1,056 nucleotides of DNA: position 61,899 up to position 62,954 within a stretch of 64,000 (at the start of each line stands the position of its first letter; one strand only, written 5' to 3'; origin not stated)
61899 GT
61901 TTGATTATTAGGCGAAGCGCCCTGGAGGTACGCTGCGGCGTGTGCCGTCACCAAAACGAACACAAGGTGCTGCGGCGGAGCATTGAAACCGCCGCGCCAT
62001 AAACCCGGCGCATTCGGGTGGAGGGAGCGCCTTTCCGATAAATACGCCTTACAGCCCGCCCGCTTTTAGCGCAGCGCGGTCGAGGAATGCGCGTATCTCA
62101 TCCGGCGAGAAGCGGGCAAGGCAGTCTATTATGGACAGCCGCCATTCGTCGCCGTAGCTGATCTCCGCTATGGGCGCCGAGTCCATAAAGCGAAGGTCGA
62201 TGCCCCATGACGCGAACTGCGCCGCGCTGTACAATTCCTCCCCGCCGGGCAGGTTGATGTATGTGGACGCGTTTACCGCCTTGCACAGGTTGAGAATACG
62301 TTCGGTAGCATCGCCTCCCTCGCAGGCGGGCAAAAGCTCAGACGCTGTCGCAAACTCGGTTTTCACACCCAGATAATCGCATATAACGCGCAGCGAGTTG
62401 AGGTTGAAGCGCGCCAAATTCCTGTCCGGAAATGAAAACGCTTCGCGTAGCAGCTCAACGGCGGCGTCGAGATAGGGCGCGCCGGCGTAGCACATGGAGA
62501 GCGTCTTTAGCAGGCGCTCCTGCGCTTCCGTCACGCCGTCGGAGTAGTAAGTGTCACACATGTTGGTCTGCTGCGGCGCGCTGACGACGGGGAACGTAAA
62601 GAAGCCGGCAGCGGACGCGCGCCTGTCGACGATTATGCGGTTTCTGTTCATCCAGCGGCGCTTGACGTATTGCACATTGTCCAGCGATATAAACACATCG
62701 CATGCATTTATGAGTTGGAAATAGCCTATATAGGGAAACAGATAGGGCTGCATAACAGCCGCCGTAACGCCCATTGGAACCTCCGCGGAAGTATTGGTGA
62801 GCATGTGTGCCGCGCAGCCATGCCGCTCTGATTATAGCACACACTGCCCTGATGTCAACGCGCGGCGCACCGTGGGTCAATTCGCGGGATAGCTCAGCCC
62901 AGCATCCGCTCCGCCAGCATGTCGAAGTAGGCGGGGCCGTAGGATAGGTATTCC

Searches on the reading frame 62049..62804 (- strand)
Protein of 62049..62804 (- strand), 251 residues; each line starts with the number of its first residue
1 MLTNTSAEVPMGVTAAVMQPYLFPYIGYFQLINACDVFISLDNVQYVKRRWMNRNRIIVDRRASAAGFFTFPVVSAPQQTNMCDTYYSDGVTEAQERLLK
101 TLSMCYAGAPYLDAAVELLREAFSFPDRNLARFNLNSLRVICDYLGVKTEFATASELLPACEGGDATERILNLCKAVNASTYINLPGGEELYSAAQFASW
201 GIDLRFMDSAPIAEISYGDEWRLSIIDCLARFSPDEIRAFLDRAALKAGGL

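Call 28: find_encoding_contigs(protein=window:62049-62804:-, flank=10000, max_places=2)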
Protein window:62049-62804:- (251 aa): 1 contig read that carries it; 1 place shown.
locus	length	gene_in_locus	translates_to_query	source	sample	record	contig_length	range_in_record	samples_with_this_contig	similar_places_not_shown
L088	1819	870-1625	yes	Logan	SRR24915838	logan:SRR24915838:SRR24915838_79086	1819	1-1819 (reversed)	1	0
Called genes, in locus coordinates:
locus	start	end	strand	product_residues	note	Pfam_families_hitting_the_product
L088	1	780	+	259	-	?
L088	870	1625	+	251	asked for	PF08889:WbqC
